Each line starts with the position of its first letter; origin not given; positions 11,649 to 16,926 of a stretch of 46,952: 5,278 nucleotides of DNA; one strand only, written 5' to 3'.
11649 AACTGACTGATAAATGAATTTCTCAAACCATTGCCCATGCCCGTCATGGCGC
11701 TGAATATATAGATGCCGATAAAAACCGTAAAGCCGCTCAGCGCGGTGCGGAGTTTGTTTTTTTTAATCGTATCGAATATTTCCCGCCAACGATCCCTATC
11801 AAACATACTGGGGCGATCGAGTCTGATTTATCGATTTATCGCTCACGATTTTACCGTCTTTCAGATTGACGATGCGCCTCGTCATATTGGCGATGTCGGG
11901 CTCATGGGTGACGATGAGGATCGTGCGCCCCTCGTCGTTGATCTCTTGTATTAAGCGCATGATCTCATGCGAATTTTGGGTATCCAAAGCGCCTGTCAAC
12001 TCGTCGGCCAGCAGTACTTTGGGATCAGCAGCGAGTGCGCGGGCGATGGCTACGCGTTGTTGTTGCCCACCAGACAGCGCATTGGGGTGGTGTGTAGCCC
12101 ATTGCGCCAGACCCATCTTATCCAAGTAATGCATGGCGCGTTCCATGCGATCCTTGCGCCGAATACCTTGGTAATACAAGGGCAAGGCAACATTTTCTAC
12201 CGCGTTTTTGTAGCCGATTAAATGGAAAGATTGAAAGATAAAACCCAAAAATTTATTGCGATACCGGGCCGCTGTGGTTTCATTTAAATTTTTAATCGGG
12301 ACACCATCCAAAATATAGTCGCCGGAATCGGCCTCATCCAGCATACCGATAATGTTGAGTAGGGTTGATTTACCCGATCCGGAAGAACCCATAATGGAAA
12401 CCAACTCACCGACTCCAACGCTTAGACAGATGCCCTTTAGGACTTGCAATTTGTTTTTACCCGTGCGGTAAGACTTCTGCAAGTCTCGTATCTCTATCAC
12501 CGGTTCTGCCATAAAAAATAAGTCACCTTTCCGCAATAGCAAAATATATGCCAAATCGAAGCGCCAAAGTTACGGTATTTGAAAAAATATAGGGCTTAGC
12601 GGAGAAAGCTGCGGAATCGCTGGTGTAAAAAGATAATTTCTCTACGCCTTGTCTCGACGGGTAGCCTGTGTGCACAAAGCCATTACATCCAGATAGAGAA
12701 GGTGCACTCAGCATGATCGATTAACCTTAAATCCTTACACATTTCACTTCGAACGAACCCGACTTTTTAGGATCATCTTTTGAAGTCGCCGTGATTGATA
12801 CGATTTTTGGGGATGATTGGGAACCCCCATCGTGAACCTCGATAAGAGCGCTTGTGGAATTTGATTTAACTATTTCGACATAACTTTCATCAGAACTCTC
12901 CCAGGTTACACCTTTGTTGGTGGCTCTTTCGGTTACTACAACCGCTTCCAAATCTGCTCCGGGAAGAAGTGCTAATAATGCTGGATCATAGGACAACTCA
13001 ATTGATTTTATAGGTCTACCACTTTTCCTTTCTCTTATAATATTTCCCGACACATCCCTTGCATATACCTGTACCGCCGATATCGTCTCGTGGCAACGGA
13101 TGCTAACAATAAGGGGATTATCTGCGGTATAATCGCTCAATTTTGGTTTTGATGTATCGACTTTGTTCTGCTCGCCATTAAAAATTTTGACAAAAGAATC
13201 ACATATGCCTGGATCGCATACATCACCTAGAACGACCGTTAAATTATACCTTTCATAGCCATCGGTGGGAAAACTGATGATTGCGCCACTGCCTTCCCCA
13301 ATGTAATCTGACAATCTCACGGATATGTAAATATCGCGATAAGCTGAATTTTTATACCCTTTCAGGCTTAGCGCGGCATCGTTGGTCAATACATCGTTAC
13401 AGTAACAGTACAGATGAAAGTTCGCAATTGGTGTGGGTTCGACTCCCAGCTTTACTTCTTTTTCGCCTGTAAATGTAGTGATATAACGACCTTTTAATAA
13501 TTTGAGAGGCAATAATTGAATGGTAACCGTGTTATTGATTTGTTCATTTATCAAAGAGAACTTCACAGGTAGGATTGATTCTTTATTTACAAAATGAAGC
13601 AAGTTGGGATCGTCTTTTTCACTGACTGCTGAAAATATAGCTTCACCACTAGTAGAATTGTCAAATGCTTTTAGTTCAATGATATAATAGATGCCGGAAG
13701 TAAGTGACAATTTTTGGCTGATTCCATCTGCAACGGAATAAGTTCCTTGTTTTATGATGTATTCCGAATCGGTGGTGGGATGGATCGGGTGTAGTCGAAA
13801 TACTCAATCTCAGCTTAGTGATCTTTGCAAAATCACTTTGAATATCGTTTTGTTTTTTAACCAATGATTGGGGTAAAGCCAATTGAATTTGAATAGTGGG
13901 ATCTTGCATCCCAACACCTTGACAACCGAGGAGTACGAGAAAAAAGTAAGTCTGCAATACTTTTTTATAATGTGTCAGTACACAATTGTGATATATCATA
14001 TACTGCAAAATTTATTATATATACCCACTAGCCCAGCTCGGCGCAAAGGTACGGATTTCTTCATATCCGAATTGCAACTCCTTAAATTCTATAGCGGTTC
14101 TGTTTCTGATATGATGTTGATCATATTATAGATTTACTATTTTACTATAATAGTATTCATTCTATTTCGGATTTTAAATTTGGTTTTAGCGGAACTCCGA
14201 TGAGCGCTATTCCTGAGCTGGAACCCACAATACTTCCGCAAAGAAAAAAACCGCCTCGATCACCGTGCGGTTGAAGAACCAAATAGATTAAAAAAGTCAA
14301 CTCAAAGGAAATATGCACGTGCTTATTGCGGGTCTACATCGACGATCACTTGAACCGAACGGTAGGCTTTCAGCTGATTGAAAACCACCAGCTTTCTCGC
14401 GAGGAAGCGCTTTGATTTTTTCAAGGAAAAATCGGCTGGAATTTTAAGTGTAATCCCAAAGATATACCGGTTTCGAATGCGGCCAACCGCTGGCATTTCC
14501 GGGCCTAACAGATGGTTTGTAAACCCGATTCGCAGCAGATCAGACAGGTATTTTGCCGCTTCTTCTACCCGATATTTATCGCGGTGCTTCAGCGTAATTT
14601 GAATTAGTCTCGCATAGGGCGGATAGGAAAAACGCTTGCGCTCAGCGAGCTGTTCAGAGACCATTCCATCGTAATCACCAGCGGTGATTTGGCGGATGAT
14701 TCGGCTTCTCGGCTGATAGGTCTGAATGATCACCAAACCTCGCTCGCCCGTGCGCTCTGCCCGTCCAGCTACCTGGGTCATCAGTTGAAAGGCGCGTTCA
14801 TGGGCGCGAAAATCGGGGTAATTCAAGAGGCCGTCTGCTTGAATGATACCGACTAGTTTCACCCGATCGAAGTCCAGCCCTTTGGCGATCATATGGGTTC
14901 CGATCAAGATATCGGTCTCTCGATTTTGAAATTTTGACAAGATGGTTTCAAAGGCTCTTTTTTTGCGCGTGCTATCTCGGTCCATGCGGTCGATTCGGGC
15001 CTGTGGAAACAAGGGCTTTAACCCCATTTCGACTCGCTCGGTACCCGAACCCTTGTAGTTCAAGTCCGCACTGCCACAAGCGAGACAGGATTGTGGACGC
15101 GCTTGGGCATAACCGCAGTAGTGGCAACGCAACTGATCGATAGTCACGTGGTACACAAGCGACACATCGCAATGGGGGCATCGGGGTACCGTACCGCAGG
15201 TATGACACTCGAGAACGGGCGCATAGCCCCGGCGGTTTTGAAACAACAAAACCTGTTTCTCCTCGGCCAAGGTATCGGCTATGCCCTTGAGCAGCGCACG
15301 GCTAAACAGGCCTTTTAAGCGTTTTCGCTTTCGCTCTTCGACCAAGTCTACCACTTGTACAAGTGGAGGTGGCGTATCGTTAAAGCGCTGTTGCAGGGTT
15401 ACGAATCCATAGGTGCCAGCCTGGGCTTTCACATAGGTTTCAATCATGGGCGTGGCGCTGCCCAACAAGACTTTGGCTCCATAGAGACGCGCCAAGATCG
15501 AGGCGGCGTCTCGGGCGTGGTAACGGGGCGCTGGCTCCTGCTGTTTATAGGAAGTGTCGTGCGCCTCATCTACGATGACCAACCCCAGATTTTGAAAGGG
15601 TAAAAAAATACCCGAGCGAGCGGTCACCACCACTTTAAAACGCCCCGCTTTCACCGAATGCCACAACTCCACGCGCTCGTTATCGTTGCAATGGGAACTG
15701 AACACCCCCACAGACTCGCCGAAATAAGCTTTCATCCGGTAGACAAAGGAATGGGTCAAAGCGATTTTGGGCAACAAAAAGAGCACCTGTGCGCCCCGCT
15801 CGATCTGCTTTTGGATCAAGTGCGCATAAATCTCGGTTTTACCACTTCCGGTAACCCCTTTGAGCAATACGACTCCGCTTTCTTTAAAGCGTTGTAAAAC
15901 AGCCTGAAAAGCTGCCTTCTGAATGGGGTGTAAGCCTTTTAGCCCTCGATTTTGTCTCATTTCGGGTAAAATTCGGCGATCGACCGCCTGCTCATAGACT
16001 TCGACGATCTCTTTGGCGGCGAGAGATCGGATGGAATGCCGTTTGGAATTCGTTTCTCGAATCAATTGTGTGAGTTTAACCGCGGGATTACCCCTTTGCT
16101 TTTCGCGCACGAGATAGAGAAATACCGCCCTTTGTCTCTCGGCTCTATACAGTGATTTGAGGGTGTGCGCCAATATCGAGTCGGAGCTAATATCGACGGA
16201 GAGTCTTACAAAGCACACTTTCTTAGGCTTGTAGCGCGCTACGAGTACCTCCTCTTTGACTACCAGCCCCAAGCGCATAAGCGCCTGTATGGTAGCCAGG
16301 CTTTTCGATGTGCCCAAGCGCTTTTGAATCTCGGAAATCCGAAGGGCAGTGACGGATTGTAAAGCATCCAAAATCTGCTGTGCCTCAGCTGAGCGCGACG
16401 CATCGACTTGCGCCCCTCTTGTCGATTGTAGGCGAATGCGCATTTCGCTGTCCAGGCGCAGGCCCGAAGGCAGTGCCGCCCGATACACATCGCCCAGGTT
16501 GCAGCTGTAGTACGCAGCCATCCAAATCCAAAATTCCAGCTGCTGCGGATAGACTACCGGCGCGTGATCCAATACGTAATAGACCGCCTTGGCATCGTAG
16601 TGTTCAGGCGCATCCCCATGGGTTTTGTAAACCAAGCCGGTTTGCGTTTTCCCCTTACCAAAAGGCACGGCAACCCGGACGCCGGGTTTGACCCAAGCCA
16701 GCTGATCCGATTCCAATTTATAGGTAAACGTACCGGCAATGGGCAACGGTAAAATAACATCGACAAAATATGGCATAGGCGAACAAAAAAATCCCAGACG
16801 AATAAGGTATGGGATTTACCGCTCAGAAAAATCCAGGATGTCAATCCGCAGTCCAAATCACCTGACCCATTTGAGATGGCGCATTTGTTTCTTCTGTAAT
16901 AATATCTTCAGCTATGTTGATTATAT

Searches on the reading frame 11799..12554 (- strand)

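Call 46: search_protein_families(library=pfam, proteins=[window:11799-12554:-])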
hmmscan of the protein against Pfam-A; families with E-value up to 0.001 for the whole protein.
window:11799-12554:- (251 aa): 4 families
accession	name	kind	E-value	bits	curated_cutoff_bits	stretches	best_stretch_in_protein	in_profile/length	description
PF00005.33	ABC_tran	-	8.9e-29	101.3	25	1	39-187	1-136/137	ABC transporter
PF13304.12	AAA_21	-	1.7e-07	32.1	27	0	97-219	180-300/304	AAA domain, putative AbiEii toxin, Type IV TA system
PF02463.25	SMC_N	-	2.5e-07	30.8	40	1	156-231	133-211/220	RecF/RecN/SMC N terminal domain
PF03266.21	NTPase_1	-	0.00024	21.5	23.9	0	170-240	89-156/168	NTPase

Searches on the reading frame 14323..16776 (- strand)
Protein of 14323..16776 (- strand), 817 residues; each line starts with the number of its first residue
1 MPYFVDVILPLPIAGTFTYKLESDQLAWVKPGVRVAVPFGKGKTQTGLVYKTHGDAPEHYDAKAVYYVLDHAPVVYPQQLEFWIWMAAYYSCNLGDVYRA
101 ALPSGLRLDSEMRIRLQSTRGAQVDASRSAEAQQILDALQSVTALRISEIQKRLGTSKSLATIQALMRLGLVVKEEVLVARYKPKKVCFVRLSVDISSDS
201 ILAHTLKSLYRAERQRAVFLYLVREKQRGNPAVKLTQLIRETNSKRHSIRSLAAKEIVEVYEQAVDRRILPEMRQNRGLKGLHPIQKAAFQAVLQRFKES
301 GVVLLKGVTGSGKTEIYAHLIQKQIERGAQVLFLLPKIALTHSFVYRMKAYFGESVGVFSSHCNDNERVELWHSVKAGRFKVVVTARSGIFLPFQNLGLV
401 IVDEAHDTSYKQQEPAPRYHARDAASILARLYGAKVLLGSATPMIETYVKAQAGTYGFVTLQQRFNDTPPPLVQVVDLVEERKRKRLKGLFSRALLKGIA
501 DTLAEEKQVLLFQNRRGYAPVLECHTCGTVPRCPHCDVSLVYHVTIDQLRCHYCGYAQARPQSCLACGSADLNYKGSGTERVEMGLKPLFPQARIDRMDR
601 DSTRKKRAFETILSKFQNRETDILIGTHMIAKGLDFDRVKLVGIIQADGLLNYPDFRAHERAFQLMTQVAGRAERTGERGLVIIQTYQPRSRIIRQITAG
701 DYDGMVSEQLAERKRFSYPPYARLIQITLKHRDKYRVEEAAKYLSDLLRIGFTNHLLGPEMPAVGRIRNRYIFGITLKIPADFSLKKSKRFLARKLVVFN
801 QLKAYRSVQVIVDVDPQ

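Call 46: search_protein_families(library=pfam, proteins=[window:14323-16776:-])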
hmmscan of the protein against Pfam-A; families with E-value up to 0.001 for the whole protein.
window:14323-16776:- (817 aa): 8 families
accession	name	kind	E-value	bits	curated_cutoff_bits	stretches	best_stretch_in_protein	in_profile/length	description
PF17764.6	PriA_3primeBD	-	4.1e-24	84.7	22.7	1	6-103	1-96/96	3'DNA-binding domain (3'BD)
PF00270.35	DEAD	-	2.4e-18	66.9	26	1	284-444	2-161/167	DEAD/DEAH box helicase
PF04851.21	ResIII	-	3.8e-14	53.4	22.5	1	282-443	4-162/164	Type III restriction enzyme, res subunit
PF18074.6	PriA_C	-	3.4e-11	44.2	26.9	1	720-816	1-95/95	Primosomal protein N C-terminal domain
PF18319.7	Zn_ribbon_PriA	-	3.4e-11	43.3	26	1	533-558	1-26/27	PriA DNA helicase Cys-rich region (CRR) domain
PF00271.37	Helicase_C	-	9.2e-10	39.2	23.5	1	593-677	40-110/110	Helicase conserved C-terminal domain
PF20720.3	nSTAND3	-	3.4e-06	27.3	27.2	1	286-345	3-61/155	Novel STAND NTPase 3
PF13604.12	AAA_30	-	0.00042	20.5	27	0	282-412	2-104/191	AAA domain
